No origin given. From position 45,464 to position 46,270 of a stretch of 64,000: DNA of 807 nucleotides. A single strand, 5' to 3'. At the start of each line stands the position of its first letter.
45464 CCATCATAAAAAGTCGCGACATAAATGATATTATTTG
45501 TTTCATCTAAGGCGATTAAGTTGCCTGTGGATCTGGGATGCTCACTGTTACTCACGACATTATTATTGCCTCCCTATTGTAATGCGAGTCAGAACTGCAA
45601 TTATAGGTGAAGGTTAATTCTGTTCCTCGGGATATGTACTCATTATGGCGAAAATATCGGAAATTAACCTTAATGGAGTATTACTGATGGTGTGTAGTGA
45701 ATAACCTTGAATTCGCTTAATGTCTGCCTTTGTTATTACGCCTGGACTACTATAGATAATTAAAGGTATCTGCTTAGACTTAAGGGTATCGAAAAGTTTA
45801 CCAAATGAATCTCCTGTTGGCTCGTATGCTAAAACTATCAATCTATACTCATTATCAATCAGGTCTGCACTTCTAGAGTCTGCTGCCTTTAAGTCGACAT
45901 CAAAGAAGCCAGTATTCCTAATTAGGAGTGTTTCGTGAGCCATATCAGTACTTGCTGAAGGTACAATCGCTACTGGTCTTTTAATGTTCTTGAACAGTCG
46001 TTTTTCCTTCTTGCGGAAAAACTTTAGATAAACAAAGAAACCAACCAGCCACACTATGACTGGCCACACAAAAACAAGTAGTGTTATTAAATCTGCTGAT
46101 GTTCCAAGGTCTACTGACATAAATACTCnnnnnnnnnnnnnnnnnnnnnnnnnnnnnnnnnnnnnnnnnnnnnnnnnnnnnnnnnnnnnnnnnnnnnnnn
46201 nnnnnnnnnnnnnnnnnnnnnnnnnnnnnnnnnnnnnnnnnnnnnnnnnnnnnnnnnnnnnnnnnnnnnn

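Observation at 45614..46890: OAS/CD-NTase-like nucleotidyltransferase plus small TM protein: a minimal CBASS-like (possibly new) two-gene module coupled to the 3' end of a Type I R-M operon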

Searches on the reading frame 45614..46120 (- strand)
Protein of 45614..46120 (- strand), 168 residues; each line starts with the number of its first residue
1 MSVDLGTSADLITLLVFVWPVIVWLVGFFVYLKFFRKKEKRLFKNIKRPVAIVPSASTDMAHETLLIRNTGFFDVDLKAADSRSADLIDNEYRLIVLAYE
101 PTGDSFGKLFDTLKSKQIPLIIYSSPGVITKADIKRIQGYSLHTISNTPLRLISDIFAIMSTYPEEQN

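Call 3: search_protein_families(library=pfam, proteins=[window:45614-46120:-], max_evalue=1)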
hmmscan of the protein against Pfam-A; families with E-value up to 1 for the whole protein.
window:45614-46120:- (168 aa): 1 family
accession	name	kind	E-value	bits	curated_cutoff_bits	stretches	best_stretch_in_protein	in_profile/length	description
PF03918.19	CcmH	-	0.3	10.8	25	1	11-41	94-124/143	Cytochrome C biogenesis protein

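Call 4: search_protein_families(library=padloc, proteins=[window:45614-46120:-], max_evalue=1)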
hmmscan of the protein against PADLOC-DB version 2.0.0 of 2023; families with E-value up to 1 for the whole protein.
window:45614-46120:- (168 aa): 3 families
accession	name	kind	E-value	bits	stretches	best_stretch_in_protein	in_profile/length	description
PDLC01057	C3a59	-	1.3e-17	62.4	1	9-163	12-163/167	trans-membrane (TM)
PDLC00664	Effector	-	3.6e-08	31.6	1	6-162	17-168/174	1TM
PDLC01158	Mem_04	-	0.00046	17.9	1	116-164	162-209/212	"Membrane protein (2TM at N-terminus and a globular domain) in type III operon, could be a CARF domain diverged beyond r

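Call 5: search_protein_families(library=ncbifam, proteins=[window:45614-46120:-], max_evalue=1)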
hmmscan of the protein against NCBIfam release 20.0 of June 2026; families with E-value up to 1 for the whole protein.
window:45614-46120:- (168 aa): 1 family
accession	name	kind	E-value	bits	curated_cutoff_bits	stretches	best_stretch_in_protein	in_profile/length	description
NF038354.1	trnsprt_adja_43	subfamily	0.023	14.6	40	1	11-36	1-26/39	putative transporter small subunit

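Call 7: find_homologous_proteins(query=window:45614-46120:-)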
Query window:45614-46120:- (168 aa): 37 proteins with E <= 0.001 among 63 candidates.
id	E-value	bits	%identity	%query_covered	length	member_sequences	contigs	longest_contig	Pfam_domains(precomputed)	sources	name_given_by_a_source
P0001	7.6e-104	362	100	100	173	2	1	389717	-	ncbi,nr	ncbi:hypothetical protein DYH10_00655 [Candidatus Saccharibacteria bacterium CPR2]|nr:hypothetical p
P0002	3.0e-70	253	69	97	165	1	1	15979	-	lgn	-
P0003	2.5e-47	179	55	90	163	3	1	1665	-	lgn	-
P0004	2.1e-44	169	50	93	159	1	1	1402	-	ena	-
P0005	3.0e-44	169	47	95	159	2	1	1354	-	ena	-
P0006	1.1e-43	167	49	94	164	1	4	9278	-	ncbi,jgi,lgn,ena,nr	ncbi:hypothetical protein COU74_00015 [Candidatus Peregrinibacteria bacterium CG10_big_fil_rev_8_21_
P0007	5.0e-43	165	45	94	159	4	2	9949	-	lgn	-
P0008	9.8e-43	164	46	94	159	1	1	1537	-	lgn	-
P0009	2.4e-42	163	47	95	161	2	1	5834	-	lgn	-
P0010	4.0e-42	162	46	93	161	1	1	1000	-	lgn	-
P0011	8.0e-42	161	44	95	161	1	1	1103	-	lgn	-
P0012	8.8e-42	161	44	94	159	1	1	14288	-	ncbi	-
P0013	2.3e-41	159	45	95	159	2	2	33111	-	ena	-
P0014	3.3e-41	159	46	95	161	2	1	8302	-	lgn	-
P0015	6.7e-41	158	47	94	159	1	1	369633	-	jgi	-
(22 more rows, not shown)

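Call 9: find_encoding_contigs(protein=P0015, flank=8000, max_places=3)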
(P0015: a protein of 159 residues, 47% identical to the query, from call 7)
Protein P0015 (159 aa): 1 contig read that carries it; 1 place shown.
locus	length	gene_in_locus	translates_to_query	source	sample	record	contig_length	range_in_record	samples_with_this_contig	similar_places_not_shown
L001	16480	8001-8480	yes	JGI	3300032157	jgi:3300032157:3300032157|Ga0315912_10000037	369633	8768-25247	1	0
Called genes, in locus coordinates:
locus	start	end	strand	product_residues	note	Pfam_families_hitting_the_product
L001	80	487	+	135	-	-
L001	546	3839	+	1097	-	PF13091:PLDc_2 (weak), PF04851:ResIII (faint), PF00176:SNF2-rel_dom, PF00270:DEAD (weak), PF00271:Helicase_C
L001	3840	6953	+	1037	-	PF25120:DUF7814 (weak), PF07669:Eco57I, PF02384:N6_Mtase, PF12950:TaqI_C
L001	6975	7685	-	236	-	PF00717:Peptidase_S24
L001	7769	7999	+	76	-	PF09954:DUF2188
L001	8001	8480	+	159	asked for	-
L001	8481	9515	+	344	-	PF18144:SMODS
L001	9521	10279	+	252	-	-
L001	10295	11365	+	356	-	-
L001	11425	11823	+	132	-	-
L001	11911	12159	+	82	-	-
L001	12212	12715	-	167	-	-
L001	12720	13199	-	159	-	PF13091:PLDc_2 (weak)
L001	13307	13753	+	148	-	-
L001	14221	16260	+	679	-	PF13688:Reprolysin_5 (faint), PF17957:Big_7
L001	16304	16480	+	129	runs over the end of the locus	PF08818:DUF1801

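Call 10: find_encoding_contigs(protein=P0013, flank=8000, max_places=3)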
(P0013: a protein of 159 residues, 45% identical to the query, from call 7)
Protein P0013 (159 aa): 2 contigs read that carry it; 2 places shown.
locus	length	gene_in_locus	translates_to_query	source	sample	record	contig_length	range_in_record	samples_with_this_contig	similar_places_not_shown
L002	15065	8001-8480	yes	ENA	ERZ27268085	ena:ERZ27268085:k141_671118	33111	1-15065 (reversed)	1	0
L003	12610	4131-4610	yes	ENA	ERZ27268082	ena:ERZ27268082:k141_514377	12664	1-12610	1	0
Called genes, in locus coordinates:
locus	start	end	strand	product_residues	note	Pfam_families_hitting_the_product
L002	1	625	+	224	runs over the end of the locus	PF04480:DUF559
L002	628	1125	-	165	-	PF05257:CHAP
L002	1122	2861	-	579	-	PF01935:DUF87, PF12846:AAA_10, PF19044:P-loop_TraG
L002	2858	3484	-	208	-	PF26593:TraC-like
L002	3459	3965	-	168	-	PF12666:PrgI (weak)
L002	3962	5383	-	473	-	PF18895:T4SS_pilin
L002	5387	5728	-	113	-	PF04956:TrbC, PF18895:T4SS_pilin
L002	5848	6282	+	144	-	-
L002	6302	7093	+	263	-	-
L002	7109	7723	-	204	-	PF01726:LexA_DNA_bind, PF00717:Peptidase_S24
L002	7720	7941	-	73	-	-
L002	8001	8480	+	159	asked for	-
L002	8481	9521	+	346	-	PF18144:SMODS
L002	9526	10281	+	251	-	-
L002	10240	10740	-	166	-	PF04002:RadC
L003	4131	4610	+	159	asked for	-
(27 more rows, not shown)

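Call 13: search_protein_families(library=padloc, proteins=[L001:8481-9515:+, L001:9521-10279:+, L001:10295-11365:+, L001:8001-8480:+], max_evalue=0.01)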
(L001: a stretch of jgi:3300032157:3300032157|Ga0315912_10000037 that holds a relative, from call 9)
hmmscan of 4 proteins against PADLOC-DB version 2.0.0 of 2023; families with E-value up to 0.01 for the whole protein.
L001:8481-9515:+ (344 aa): 33 families (the best 25 are shown)
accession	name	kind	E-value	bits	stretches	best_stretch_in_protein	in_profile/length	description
PDLC00785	Cyclase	-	1.1e-79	266.7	1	1-313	1-308/443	oligonucleotide-cyclase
PDLC00823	Cyclase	-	2.2e-27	94.4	1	37-286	45-248/285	oligonucleotide-cyclase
PDLC00809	Cyclase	-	5.8e-23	79.9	1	44-297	46-270/295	oligonucleotide-cyclase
PDLC00808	Cyclase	-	1.4e-17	62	2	188-241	174-226/325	oligonucleotide-cyclase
PDLC00803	Cyclase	-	7.5e-17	59.8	1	43-274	47-228/253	oligonucleotide-cyclase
PDLC00822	Cyclase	-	1.5e-16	58.7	2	170-235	193-255/375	oligonucleotide-cyclase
PDLC00818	Cyclase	-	7.7e-16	56.5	1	43-239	44-219/322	oligonucleotide-cyclase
PDLC00810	Cyclase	-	9.1e-16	56.2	1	47-211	53-188/335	oligonucleotide-cyclase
PDLC00796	Cyclase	-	2.1e-15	55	2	41-137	45-135/432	oligonucleotide-cyclase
PDLC00792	Cyclase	-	3.8e-14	50.7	2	40-136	45-135/236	oligonucleotide-cyclase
PDLC00786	Cyclase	-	1.2e-12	45.9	1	43-235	49-208/293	oligonucleotide-cyclase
PDLC00814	Cyclase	-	5.6e-11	40.3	2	167-233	147-207/295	oligonucleotide-cyclase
PDLC00773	Cyclase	-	6.9e-11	40.3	1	44-229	49-201/334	oligonucleotide-cyclase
PDLC00776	Cyclase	-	2.8e-10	38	1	43-234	46-199/287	oligonucleotide-cyclase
PDLC00780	Cyclase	-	3.9e-10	37.4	1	5-181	8-177/388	oligonucleotide-cyclase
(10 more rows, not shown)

L001:9521-10279:+ (252 aa): 7 families
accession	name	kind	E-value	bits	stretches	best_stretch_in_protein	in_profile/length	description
PDLC00871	E2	-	6.5e-27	92.7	1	54-232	44-200/241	E2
PDLC00865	E2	-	1e-22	78.6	1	50-227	38-195/219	E2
PDLC00872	E2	-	6.3e-22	76.1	1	51-234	35-200/216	E2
PDLC00870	E2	-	1.3e-16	59.3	1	53-226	44-195/223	E2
PDLC00859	E2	-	2.3e-12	44.9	1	51-240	40-211/221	E2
PDLC00833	E1-E2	-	4.5e-12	43.9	1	94-243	76-213/222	E1-E2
PDLC00861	E2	-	1.9e-11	41.9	1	39-228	32-202/232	E2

L001:10295-11365:+ (356 aa): 0 families

L001:8001-8480:+ (159 aa): 2 families
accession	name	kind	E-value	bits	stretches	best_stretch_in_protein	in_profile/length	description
PDLC01057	C3a59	-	4.3e-20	70.4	1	17-155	27-163/167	trans-membrane (TM)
PDLC00664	Effector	-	3.4e-05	22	1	40-154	52-168/174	1TM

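Call 22: predict_structure(alignment_id=A1)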
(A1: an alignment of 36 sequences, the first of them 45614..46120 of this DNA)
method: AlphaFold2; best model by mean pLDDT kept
length: 168 residues; sequences in the alignment: 36
mean_pLDDT: 86.9   pTM: 0.74
mean pLDDT of the five models: 86.9, 86.1, 85.4, 84.3, 84.0
residues with pLDDT >= 90: 93; 70-90: 64; 50-70: 8; < 50: 3
segments of 3 or more residues with pLDDT < 50: none
pLDDT, mean of each block of 10 residues (from residue 1): 63 89 94 85 83 91 93 88 75 93 86 91 93 94 94 93 68
secondary structure, 60 per line:
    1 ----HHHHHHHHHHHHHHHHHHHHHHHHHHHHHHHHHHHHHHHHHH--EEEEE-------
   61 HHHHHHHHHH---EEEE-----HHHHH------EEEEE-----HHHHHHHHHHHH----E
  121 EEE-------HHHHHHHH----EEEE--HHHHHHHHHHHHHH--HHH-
elements in order: H5-46 E49-53 H61-70 E74-77 H83-87 E94-98 H104-115 E120-123 H131-138 E143-146 H149-162

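Call 29: find_related_loci(query=A1, collection=genome_contigs, flank=6000)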
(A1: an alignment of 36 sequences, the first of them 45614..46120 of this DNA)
Query A1 (168 aa) in genome_contigs; peptide patterns used: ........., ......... (x = any residue, [..] = any of these).
18 stretches matched a pattern; 15 encode a relative of the query (tblastn E <= 1e-3); 15 distinct loci.
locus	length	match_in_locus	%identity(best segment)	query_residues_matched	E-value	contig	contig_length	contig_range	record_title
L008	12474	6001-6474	48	9-167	4e-53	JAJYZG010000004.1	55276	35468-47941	MAG: bacterium isolate FK5.bin11 NODE_564_length_55276_cov_2.561334, whole genome shotgun sequence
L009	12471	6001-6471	46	10-167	3e-50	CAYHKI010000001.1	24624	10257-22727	MAG TPA_asm: uncultured Gammaproteobacteria bacterium isolate ERP119705_co13_618 genome assembly, contig: NODE_2503_leng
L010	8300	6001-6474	49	11-168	8e-50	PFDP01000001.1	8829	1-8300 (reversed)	MAG: Candidatus Peregrinibacteria bacterium CG10_big_fil_rev_8_21_14_0_10_36_19 CG10_8_21_14_0.10_scaffold_8794_c, whole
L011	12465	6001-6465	46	12-167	1e-49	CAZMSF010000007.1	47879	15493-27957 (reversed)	MAG TPA_asm: uncultured Gammaproteobacteria bacterium isolate SRP135725_co1_372 genome assembly, contig: NODE_602_length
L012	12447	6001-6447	49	18-167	3e-49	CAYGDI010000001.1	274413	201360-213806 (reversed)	MAG TPA_asm: uncultured Candidatus Saccharibacteria bacterium isolate ERP113451_co1_239 genome assembly, contig: NODE_5_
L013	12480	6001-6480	47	8-167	7e-49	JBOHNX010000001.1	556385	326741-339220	MAG: Candidatus Saccharimonadales bacterium isolate SD8036_maxbin2.bin.8 NODE_2_length_556385_cov_14.177026, whole genom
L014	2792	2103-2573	44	10-167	9e-49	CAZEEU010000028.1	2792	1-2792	MAG TPA_asm: uncultured Gammaproteobacteria bacterium isolate SRP286056_co1_676 genome assembly, contig: NODE_62864_leng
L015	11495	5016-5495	46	8-167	2e-48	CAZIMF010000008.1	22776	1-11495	MAG TPA_asm: uncultured Candidatus Saccharibacteria bacterium isolate SRP200132_co1_3 genome assembly, contig: NODE_3890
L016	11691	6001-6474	47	10-168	3e-48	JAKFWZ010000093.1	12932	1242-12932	MAG: Candidatus Daviesbacteria bacterium isolate ND2_Bin_11 ND2_0000579, whole genome shotgun sequence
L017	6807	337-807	44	10-167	4e-47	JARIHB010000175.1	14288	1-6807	MAG: Candidatus Saccharibacteria bacterium isolate CullarsAll.DT.04 k141_918953, whole genome shotgun sequence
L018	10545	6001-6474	42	9-167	6e-47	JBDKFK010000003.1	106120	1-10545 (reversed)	MAG: Candidatus Parcubacteria bacterium isolate farmington_2019_sw_WHONDRS-S19S_0053_A_bin.38 scaffold_0000026, whole ge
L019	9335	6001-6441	35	25-167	5e-25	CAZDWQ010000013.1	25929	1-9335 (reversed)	MAG TPA_asm: uncultured Pseudomonadales bacterium isolate SRP192515_co1_182 genome assembly, contig: NODE_1698_length_25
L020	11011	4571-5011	34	25-167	2e-24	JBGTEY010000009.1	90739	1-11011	MAG: Patescibacteria group bacterium isolate JTS-RE179 k141_2905692, whole genome shotgun sequence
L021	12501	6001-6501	32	5-167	1e-24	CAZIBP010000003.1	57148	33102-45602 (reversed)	MAG TPA_asm: uncultured Pseudomonadales bacterium isolate SRP093185_co1_41 genome assembly, contig: NODE_202_length_5714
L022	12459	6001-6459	31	26-167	8e-13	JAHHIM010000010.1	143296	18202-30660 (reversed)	MAG: Trichormus sp. ATA11-4-KO1 scaffold_24_c1, whole genome shotgun sequence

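Call 30: search_solved_structures(query=A1, max_evalue=10, show_alignments=2)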
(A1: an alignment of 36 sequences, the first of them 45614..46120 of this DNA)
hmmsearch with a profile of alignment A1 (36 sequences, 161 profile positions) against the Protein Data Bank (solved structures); distinct sequences matched with E-value up to 10: 8.
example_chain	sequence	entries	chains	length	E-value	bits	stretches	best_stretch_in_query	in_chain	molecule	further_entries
6wvs_A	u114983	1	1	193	0.001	22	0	48-114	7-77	DeNovoTIM15 hyperstable de novo TIM barrel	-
6yqx_A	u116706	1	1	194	0.023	17.6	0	48-79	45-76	de novo designed TIM barrel DeNovoTIM13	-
7p12_A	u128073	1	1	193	0.046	16.6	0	48-80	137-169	DeNovoTIM13-SB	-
5vpr_A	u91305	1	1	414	0.56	13.1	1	77-138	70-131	Cysteine desulfurase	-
6ajn_C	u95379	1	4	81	0.81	12.6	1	50-92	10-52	DUF1778 domain-containing protein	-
6ajm_C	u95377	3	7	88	0.93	12.4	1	49-92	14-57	DUF1778 domain-containing protein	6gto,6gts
6vgb_A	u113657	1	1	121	1.1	12.1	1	47-116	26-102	De novo designed protein RO2_20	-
7d1g_A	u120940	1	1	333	1.6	11.6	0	104-153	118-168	Glyceraldehyde-3-phosphate dehydrogenase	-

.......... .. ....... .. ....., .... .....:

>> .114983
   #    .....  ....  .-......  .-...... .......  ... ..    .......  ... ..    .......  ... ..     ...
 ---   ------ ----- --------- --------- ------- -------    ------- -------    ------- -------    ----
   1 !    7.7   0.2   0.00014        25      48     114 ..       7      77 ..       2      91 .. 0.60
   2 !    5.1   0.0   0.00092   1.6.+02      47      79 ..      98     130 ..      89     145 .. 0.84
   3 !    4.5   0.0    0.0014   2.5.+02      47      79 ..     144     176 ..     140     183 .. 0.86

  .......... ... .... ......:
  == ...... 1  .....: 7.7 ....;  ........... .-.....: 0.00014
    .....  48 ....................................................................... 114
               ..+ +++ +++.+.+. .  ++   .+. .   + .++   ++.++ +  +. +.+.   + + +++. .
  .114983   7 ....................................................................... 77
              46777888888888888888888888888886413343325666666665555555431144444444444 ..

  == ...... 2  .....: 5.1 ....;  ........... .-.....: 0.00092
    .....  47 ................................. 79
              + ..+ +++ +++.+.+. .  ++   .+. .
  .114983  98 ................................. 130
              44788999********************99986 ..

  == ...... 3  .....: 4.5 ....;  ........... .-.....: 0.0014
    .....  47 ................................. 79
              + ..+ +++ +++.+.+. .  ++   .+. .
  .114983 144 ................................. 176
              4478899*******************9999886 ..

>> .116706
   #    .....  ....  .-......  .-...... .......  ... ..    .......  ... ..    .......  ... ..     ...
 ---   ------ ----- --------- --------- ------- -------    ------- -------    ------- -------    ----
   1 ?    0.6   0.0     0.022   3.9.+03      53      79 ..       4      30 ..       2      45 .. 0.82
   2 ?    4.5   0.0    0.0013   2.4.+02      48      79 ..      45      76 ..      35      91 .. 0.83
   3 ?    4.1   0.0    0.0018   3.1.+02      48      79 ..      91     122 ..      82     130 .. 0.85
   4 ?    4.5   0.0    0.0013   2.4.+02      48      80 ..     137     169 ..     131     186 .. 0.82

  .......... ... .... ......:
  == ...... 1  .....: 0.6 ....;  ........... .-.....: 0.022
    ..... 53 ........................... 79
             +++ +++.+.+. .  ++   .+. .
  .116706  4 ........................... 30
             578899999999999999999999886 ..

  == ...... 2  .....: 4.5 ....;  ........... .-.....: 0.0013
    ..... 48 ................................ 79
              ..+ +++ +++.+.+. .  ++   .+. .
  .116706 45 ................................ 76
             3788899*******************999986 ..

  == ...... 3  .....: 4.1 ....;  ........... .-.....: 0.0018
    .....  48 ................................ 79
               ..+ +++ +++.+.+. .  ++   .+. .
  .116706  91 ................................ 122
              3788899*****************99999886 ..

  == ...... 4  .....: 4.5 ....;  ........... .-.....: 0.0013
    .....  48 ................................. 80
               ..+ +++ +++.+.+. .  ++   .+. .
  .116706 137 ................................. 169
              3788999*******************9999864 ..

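Call 35: search_solved_structures(query=L001:8481-9515:+, max_evalue=1)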
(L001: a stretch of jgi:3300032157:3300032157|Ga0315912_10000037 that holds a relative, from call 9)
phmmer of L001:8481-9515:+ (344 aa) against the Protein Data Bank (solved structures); distinct sequences matched with E-value up to 1: 10.
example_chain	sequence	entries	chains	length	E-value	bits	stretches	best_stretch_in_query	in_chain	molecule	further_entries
6p8u_A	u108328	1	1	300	3.6e-11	46.3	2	15-135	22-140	Nucleotidyltransferase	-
6p82_A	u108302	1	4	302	3.7e-11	46.2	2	15-135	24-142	Nucleotidyltransferase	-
6p8j_C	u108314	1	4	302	7.3e-10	42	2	15-135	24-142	Nucleotidyltransferase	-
6p80_A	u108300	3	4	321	0.0029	20.3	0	43-129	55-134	E. coli MS115-1 NucC | E. coli MS115-1 CdnC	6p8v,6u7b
3agb_A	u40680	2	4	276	0.053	16.2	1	244-321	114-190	Red chlorophyll catabolite reductase, chloroplastic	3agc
3aga_A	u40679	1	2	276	0.23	14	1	244-321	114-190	Red chlorophyll catabolite reductase, chloroplastic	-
2zxk_A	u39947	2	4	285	0.25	13.9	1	244-321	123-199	Red chlorophyll catabolite reductase, chloroplastic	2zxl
8ysn_A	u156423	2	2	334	0.94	12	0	160-206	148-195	Nucleotidyltransferase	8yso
8ysc_A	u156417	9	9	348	0.96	12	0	159-206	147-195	Nucleotidyltransferase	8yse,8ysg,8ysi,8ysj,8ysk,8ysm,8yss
8ysd_A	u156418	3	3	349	0.97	12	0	159-206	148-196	Nucleotidyltransferase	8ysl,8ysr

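Call 47: find_related_loci(query=A1, collection=metagenome_contigs, flank=6000)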
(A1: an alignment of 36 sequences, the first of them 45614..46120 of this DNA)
Query A1 (168 aa) in metagenome_contigs; peptide patterns used: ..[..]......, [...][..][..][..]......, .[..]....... (x = any residue, [..] = any of these).
369 stretches matched a pattern; 29 encode a relative of the query (tblastn E <= 1e-3); 29 distinct loci.
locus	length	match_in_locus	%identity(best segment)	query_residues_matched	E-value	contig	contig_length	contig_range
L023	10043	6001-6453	56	17-167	1e-53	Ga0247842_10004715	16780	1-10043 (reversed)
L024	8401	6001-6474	49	11-168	9e-50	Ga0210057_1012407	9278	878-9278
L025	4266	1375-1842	44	11-167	4e-49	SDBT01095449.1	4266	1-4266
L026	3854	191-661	47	10-167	8e-49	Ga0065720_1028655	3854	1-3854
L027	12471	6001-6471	47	10-167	6e-49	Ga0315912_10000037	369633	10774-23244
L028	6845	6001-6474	45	9-167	2e-48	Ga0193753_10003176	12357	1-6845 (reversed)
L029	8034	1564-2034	44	10-167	2e-47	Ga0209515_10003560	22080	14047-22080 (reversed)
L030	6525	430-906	44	8-167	2e-47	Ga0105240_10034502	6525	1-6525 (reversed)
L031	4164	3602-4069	44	11-167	4e-47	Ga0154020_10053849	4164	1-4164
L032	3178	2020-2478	49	15-167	3e-46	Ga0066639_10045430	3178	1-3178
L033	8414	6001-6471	45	10-167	6e-46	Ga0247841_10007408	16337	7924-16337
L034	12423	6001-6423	46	26-167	8e-45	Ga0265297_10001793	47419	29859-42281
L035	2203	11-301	55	72-168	4e-34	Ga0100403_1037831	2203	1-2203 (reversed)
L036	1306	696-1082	40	37-166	3e-32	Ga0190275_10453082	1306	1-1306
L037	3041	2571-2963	36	37-168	3e-31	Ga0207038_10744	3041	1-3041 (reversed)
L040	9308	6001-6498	32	5-168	1e-27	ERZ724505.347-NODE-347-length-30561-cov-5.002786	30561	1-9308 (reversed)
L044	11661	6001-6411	32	32-167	4e-21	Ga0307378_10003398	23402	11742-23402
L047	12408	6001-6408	32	34-163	3e-13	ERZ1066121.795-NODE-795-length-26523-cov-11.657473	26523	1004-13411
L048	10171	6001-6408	32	34-163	3e-13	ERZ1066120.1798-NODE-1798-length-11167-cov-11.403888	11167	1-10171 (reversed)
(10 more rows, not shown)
